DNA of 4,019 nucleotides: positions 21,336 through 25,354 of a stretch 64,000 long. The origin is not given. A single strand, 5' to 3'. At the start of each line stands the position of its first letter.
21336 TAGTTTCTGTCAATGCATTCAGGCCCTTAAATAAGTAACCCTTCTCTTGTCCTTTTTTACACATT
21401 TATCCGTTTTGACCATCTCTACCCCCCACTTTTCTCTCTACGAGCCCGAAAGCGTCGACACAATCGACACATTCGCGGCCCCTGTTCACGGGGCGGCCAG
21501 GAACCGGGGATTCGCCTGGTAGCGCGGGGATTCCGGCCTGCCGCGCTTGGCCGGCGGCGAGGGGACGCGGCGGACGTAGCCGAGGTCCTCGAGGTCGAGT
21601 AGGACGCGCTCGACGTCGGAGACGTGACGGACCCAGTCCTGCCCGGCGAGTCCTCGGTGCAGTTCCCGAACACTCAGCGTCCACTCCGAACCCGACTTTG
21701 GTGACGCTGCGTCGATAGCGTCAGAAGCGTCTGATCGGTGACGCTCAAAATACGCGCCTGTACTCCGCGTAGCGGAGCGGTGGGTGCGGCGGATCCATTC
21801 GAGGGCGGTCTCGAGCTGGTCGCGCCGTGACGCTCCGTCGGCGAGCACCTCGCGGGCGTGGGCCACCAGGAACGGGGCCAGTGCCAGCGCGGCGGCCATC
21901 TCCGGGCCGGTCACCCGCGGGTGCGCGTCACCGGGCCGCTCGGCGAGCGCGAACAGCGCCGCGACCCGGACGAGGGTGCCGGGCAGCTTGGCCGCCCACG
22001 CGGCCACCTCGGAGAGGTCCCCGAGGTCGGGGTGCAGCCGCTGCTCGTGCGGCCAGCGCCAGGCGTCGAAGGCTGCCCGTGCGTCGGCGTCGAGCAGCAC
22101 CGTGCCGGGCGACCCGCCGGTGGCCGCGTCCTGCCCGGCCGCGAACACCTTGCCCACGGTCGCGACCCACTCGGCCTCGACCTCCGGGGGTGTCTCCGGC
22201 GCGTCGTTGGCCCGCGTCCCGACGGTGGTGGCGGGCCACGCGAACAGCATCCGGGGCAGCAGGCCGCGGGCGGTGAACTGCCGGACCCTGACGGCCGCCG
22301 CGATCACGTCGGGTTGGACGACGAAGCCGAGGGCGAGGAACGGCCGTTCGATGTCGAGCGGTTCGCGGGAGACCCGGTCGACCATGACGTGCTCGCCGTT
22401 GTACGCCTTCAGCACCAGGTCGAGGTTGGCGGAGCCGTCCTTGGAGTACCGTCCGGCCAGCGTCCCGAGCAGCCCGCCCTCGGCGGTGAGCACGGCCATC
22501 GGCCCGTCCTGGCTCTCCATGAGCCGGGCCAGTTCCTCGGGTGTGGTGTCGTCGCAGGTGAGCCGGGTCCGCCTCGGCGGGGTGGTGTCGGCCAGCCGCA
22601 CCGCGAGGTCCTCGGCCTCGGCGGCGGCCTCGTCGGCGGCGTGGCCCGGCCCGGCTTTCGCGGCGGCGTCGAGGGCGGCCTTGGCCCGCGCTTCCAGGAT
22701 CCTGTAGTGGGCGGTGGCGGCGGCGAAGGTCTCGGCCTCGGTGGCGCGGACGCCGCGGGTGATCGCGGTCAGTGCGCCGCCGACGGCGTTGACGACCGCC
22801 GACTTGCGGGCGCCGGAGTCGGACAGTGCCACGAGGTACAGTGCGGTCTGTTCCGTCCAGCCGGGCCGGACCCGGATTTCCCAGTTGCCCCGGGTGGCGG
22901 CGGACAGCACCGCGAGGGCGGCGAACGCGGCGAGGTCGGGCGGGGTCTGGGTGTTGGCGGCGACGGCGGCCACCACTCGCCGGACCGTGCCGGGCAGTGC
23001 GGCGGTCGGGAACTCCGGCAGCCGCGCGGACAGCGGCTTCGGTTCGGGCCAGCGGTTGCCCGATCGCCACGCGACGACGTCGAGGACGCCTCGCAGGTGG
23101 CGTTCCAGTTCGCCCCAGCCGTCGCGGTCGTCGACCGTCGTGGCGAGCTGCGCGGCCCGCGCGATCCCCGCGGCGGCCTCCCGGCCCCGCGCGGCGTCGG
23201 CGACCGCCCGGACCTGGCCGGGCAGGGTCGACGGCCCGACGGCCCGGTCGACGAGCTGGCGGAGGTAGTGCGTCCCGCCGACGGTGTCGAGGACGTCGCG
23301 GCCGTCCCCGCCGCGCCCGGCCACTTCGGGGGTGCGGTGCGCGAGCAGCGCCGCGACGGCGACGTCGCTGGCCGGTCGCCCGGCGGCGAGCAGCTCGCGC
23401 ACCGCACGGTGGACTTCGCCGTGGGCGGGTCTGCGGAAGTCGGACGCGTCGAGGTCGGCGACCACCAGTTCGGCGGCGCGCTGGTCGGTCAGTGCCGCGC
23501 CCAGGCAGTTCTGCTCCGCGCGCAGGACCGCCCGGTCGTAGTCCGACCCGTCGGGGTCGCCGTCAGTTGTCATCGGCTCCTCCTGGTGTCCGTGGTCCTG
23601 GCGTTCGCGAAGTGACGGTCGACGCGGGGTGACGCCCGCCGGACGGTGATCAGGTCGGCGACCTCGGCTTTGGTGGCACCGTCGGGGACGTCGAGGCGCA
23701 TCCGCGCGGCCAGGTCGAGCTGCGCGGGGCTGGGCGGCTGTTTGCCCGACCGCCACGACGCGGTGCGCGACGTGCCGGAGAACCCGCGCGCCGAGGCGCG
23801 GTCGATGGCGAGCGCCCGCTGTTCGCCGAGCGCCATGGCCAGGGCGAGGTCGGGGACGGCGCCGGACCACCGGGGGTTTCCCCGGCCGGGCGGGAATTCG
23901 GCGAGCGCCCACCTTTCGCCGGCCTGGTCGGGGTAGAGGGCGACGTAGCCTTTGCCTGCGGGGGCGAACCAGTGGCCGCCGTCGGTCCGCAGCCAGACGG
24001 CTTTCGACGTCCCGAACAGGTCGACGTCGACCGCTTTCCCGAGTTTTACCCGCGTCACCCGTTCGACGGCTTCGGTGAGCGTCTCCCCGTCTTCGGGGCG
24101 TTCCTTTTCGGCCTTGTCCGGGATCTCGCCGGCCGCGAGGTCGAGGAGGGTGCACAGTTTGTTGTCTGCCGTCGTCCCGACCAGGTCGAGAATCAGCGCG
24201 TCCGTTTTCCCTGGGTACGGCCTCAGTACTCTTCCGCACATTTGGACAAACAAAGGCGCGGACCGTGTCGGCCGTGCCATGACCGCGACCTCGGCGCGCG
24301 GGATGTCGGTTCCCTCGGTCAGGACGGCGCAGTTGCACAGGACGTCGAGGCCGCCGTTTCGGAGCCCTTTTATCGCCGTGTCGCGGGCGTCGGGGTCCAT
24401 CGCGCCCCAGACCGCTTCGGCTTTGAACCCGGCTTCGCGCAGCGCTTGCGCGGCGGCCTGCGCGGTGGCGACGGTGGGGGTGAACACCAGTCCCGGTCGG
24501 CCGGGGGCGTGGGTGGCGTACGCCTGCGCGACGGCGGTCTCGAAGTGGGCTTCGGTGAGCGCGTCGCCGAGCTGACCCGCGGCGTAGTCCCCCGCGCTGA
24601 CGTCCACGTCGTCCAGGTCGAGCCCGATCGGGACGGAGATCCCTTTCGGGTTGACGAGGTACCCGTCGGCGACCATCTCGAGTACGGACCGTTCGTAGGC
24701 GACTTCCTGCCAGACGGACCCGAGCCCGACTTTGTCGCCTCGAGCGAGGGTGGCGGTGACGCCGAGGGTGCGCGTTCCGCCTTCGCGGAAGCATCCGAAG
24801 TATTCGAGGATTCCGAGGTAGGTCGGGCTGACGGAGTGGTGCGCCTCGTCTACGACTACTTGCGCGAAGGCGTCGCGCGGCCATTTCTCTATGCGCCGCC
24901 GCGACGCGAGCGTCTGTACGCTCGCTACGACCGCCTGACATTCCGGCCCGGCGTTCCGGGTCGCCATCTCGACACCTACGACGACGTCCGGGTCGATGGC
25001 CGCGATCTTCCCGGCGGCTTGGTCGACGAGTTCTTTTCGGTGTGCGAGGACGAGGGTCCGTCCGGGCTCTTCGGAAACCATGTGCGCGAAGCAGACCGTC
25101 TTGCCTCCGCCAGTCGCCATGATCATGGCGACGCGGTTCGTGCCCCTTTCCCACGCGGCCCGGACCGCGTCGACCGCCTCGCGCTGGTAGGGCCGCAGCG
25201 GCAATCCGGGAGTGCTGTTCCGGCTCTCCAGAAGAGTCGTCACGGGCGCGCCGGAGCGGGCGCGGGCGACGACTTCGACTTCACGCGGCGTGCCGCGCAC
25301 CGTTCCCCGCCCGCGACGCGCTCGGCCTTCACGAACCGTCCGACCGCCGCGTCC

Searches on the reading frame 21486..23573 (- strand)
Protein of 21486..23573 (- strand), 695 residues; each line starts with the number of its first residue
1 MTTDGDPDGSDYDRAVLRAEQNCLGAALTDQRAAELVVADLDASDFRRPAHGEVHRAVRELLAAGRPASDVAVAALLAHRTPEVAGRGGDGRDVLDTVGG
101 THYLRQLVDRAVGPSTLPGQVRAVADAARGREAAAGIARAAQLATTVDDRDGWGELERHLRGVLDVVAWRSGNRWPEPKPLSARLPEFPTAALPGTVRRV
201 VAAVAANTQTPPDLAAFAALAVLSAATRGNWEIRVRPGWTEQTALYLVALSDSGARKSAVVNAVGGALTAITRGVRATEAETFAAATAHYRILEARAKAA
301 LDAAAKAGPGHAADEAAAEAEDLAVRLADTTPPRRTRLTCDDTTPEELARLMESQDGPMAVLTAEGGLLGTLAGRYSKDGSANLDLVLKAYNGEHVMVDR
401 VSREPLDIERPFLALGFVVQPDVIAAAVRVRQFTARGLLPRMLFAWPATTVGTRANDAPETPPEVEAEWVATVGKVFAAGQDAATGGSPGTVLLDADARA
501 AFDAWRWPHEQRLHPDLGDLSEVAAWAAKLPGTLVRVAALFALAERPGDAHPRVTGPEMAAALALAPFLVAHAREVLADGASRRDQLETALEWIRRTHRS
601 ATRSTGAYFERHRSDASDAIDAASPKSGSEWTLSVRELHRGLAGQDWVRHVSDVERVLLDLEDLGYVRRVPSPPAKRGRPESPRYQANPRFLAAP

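Call 14: search_protein_families(library=pfam, proteins=[window:21486-23573:-], max_evalue=0.01)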
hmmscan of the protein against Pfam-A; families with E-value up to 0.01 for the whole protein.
window:21486-23573:- (695 aa): 2 families
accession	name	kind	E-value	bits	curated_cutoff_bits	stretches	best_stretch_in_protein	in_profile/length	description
PF13148.11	DUF3987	-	4.6e-78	263.4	27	1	209-578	1-363/364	Protein of unknown function (DUF3987)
PF00772.26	DnaB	-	1.5e-11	44.7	23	1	17-125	6-102/103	DnaB-like helicase N terminal domain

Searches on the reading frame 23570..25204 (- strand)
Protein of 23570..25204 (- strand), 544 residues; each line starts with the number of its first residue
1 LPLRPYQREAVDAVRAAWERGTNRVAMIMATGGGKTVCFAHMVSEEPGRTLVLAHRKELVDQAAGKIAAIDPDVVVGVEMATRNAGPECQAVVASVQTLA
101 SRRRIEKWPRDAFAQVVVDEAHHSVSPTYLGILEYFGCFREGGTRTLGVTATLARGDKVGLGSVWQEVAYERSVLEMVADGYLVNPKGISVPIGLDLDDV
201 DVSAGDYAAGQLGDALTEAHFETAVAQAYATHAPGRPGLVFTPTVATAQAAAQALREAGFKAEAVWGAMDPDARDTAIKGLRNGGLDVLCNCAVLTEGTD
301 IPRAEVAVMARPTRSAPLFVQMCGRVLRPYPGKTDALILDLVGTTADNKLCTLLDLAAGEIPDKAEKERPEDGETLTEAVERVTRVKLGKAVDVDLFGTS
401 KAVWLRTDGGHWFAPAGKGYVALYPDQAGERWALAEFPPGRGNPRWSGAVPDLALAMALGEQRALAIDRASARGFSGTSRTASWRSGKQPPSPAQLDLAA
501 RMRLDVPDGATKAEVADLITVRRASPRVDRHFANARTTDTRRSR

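Call 14: search_protein_families(library=pfam, proteins=[window:23570-25204:-], max_evalue=0.01)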
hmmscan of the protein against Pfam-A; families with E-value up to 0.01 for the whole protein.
window:23570-25204:- (544 aa): 3 families
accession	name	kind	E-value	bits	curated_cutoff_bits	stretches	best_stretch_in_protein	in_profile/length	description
PF04851.21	ResIII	-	3.4e-25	89.3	22.5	1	1-154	2-163/164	Type III restriction enzyme, res subunit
PF00271.37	Helicase_C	-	3.4e-14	53.5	23.5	1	231-328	11-108/110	Helicase conserved C-terminal domain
PF00270.35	DEAD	-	1.3e-10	41.7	26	1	4-154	1-161/167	DEAD/DEAH box helicase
